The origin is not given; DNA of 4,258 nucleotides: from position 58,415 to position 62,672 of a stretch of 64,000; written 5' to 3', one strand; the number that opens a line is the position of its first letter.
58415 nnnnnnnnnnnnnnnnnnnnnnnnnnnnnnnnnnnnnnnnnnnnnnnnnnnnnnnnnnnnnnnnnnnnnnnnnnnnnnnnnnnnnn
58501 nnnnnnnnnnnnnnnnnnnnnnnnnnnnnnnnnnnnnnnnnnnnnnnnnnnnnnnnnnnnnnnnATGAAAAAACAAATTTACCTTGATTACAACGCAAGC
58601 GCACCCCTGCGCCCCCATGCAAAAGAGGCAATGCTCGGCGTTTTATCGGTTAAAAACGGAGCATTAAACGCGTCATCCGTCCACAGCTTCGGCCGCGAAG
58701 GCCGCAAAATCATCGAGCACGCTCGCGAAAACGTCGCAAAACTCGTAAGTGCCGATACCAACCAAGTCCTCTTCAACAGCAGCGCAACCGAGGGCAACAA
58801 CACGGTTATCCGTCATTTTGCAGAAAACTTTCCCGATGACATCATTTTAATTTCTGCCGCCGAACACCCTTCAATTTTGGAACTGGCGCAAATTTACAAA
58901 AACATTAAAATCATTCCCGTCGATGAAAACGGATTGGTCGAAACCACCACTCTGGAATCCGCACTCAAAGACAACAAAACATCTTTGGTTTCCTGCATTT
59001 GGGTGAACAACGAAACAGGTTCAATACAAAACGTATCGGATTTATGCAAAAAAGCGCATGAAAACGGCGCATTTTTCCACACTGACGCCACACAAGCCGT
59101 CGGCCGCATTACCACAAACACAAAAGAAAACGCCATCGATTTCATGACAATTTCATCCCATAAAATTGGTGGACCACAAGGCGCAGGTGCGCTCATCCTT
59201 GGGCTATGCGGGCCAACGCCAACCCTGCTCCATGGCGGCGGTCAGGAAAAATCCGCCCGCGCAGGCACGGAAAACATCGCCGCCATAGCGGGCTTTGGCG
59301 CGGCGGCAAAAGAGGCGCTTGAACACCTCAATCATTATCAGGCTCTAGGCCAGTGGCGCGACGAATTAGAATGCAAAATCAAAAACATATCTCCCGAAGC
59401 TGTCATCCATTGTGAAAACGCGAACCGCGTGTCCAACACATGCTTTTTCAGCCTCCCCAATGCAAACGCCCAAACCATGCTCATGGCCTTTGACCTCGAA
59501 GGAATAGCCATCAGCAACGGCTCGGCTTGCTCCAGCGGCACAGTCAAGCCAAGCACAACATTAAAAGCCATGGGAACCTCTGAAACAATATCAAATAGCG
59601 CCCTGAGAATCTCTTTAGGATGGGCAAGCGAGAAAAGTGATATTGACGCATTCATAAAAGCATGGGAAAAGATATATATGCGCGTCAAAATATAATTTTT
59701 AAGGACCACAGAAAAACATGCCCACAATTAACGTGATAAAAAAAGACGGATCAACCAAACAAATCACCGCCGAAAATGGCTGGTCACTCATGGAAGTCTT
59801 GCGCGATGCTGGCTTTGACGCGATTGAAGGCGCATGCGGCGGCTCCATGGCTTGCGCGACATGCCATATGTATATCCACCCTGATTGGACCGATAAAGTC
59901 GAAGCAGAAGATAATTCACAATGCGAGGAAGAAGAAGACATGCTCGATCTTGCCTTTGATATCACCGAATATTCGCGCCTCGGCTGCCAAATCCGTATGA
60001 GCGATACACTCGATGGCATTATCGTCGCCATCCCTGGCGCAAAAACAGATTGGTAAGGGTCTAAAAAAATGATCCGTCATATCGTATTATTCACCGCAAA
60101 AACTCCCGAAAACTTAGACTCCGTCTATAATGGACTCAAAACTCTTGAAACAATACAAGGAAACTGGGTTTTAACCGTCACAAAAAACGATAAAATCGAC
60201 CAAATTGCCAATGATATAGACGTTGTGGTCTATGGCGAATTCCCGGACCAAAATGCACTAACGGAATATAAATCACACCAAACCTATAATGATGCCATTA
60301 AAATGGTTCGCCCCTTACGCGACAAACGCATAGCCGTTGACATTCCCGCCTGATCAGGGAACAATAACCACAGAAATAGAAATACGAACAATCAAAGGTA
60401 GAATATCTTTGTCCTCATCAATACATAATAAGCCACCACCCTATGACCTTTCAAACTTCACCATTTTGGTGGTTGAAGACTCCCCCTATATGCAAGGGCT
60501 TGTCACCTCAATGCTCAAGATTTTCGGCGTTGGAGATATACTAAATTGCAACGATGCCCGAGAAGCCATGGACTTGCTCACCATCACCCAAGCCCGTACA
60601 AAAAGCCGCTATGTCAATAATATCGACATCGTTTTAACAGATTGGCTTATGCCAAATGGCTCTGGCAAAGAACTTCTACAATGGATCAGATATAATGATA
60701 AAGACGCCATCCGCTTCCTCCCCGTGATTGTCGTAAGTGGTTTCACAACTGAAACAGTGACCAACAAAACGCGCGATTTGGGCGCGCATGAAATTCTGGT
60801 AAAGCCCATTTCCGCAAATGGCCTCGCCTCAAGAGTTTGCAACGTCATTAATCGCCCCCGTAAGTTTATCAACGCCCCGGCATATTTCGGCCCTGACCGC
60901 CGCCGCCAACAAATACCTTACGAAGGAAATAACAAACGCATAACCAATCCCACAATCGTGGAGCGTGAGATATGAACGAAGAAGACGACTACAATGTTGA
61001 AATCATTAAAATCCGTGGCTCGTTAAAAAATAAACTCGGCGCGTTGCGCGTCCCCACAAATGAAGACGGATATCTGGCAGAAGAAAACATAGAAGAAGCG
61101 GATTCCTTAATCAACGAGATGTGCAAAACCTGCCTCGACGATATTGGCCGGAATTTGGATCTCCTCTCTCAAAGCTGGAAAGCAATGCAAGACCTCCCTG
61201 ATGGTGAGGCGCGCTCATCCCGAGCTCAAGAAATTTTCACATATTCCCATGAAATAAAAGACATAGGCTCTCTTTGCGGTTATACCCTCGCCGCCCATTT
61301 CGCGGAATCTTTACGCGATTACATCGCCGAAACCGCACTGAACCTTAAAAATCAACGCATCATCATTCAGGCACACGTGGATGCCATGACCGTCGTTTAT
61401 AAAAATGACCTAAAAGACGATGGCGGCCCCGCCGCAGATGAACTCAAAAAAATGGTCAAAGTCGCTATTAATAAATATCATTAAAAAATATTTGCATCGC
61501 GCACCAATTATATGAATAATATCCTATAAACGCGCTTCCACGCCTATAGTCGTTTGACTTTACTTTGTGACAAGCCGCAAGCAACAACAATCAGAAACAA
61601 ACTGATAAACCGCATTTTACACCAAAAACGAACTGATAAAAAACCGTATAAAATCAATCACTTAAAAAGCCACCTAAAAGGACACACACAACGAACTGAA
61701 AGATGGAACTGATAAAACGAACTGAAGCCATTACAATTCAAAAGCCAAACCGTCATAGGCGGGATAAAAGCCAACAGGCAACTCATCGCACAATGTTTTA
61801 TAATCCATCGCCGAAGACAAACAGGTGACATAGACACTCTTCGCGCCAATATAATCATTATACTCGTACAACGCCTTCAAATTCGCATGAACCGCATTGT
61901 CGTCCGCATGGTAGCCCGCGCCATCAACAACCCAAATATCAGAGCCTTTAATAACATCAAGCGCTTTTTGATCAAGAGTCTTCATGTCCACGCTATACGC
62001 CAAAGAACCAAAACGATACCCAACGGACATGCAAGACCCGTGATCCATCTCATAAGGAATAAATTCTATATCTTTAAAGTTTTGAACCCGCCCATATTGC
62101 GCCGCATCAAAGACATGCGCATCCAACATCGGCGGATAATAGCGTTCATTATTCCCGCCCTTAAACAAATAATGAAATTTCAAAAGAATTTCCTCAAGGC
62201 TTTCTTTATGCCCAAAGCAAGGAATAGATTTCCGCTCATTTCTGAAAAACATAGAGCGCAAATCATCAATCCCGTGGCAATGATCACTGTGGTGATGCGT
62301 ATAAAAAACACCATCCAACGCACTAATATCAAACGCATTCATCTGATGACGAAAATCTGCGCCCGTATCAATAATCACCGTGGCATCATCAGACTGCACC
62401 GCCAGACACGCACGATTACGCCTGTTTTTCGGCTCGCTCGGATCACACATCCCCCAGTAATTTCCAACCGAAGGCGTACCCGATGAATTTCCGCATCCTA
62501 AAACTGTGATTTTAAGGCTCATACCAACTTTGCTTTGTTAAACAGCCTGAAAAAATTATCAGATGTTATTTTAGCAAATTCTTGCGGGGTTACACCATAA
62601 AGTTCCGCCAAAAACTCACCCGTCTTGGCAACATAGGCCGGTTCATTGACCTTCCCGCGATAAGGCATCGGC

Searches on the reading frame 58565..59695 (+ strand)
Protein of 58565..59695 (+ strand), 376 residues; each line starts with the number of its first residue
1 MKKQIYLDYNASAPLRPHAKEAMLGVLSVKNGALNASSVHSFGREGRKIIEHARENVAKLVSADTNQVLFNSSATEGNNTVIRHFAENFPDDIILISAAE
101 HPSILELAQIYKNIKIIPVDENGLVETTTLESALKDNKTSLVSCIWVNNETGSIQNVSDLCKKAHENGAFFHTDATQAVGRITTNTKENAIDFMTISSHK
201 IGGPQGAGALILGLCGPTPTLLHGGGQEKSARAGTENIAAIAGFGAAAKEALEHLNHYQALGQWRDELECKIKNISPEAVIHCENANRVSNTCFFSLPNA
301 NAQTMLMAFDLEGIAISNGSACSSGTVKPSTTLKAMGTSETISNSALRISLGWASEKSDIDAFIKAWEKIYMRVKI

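Call 59: find_homologous_proteins(query=window:58565-59695:+, max_evalue=1e-30)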
Query window:58565-59695:+ (376 aa): 7991 proteins with E <= 1e-30 among 8000 candidates; the best 120 are listed.
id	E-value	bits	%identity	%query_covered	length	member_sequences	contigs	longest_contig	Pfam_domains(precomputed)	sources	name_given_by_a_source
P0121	2.8e-246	834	100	100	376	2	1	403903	PF00155.28,PF00266.26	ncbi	ncbi:MAG: cysteine desulfurase family protein [Alphaproteobacteria bacterium]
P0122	2.5e-198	676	81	100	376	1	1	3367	PF00266.26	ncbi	-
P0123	1.4e-194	664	79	99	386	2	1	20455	PF00155.28,PF00266.26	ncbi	-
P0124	7.5e-192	655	78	99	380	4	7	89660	PF00155.28,PF00266.26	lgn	-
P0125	9.6e-179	612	72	100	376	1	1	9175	PF00155.28,PF00266.26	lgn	-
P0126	4.8e-166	570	67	100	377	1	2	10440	PF00266.26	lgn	-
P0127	4.6e-162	557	68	99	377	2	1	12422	PF00155.28,PF00266.26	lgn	-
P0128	5.2e-160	550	66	100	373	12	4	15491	PF00266.26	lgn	-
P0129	2.4e-159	548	65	99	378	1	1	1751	PF00266.26,PF01053.27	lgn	-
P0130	3.1e-159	548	65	100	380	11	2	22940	PF00266.26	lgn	-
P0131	3.9e-159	547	64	99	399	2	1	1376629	PF00155.28,PF00266.26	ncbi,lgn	-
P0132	2.2e-155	535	65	100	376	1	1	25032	PF00155.28,PF00266.26,PF01053.27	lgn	-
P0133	3.5e-155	534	65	100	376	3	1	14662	PF00155.28,PF00266.26,PF01053.27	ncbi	-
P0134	3.9e-155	534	63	100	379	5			PF00155.28,PF00266.26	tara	tara:strand:+ start:12599 stop:13738 length:1140 start_codon:yes stop_codon:yes gene_type:complete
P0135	1.5e-154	532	65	100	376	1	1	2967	PF00155.28,PF00266.26,PF01053.27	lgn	-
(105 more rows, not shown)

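Call 60: find_encoding_contigs(protein=P0123, flank=10000, max_places=1)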
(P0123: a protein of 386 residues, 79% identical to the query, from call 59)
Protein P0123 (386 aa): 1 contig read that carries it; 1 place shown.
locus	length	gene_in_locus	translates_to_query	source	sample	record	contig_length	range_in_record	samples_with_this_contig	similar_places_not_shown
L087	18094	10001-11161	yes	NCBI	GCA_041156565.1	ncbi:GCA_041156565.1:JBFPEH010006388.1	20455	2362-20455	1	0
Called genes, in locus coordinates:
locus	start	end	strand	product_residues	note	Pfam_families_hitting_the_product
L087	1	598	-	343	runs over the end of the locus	PF03702:AnmK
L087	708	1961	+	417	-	PF00579:tRNA-synt_1b, PF22421:SYY_C-terminal, PF01479:S4 (weak)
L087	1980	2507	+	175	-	-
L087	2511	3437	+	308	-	PF13175:AAA_15 (faint), PF00931:NB-ARC (faint), PF00005:ABC_tran, PF00004:AAA (faint), PF13304:AAA_21 (weak)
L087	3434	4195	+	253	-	PF01061:ABC2_membrane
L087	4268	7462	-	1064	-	PF13116:YhdP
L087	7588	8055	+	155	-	PF08534:Redoxin, PF00578:AhpC-TSA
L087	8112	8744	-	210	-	-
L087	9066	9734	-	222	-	PF02129:Peptidase_S15, PF12146:Hydrolase_4, PF12697:Abhydrolase_6 (weak), PF00561:Abhydrolase_1, PF20408:Abhydrolase_11 (weak), PF00326:Peptidase_S9 (faint), PF01738:DLH (weak)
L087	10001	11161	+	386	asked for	PF00155:Aminotran_1_2 (weak), PF00266:Aminotran_5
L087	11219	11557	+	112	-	PF00111:Fer2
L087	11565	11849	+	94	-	PF07876:Dabb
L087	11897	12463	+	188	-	PF00072:Response_reg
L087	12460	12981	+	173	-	-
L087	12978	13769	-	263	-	PF23023:Anti-Pycsar_Apyc1, PF00753:Lactamase_B, PF12706:Lactamase_B_2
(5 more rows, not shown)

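Call 61: find_encoding_contigs(protein=P0124, flank=10000, max_places=1)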
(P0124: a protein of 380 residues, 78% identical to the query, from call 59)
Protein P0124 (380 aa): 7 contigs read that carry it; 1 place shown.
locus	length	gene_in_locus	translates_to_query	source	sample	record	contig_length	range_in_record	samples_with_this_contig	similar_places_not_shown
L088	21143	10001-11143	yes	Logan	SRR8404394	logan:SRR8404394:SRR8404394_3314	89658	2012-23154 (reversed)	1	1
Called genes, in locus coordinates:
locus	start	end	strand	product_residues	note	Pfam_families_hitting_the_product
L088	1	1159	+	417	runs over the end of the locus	PF00579:tRNA-synt_1b, PF22421:SYY_C-terminal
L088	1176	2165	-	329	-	-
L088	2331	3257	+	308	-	PF02463:SMC_N (faint), PF13175:AAA_15 (faint), PF00005:ABC_tran, PF13304:AAA_21 (weak)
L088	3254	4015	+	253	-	PF01061:ABC2_membrane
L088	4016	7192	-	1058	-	PF13116:YhdP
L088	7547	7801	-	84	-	-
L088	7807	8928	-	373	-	-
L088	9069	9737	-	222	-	PF02129:Peptidase_S15, PF12146:Hydrolase_4, PF12697:Abhydrolase_6 (weak), PF00561:Abhydrolase_1, PF20408:Abhydrolase_11 (weak), PF00326:Peptidase_S9 (faint), PF01738:DLH (weak)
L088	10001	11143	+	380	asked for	PF00155:Aminotran_1_2, PF00266:Aminotran_5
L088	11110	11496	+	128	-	PF00111:Fer2 (weak)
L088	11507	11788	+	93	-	PF07876:Dabb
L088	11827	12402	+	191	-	PF00072:Response_reg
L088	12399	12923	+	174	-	-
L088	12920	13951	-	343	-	-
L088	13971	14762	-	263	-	PF23023:Anti-Pycsar_Apyc1, PF00753:Lactamase_B, PF12706:Lactamase_B_2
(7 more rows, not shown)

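Call 62: find_encoding_contigs(protein=P0125, flank=10000, max_places=1)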
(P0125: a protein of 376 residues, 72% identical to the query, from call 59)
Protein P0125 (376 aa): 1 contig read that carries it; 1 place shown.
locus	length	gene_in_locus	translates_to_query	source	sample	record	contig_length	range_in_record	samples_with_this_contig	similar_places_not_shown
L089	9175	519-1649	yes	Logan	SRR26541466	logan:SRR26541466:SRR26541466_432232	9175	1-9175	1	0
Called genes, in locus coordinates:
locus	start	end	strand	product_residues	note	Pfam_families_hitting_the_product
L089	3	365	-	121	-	?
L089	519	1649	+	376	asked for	PF00155:Aminotran_1_2, PF00266:Aminotran_5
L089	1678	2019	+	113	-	PF00111:Fer2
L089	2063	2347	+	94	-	PF07876:Dabb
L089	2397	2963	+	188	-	PF00072:Response_reg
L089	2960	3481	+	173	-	-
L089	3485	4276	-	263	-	PF23023:Anti-Pycsar_Apyc1, PF00753:Lactamase_B, PF12706:Lactamase_B_2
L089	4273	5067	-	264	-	PF01026:TatD_DNase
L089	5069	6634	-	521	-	PF00133:tRNA-synt_1, PF01406:tRNA-synt_1e (weak), PF01921:tRNA-synt_1f (faint), PF09334:tRNA-synt_1g, PF00133:tRNA-synt_1, PF01406:tRNA-synt_1e (weak), PF19303:Anticodon_3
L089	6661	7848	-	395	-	PF00004:AAA (weak), PF13177:DNA_pol3_delta2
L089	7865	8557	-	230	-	PF13521:AAA_28 (weak), PF02223:Thymidylate_kin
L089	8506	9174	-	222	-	?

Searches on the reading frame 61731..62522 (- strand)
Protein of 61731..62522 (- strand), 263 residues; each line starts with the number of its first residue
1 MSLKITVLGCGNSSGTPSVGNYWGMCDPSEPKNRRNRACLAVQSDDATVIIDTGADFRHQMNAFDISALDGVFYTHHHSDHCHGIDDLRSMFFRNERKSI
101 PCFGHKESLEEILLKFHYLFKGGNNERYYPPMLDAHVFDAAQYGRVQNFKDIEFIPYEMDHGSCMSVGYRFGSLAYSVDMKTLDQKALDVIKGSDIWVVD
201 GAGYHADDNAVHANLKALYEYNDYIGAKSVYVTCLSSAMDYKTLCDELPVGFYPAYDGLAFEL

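Call 8: search_protein_families(library=pfam, proteins=[window:61731-62522:-])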
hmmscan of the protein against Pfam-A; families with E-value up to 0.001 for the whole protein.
window:61731-62522:- (263 aa): 2 families
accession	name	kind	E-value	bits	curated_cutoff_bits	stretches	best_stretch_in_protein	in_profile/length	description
PF12706.13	Lactamase_B_2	-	4e-25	89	27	1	48-233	2-198/200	Beta-lactamase superfamily domain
PF00753.33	Lactamase_B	-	4e-09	37.1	22.7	1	37-89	6-64/196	Metallo-beta-lactamase superfamily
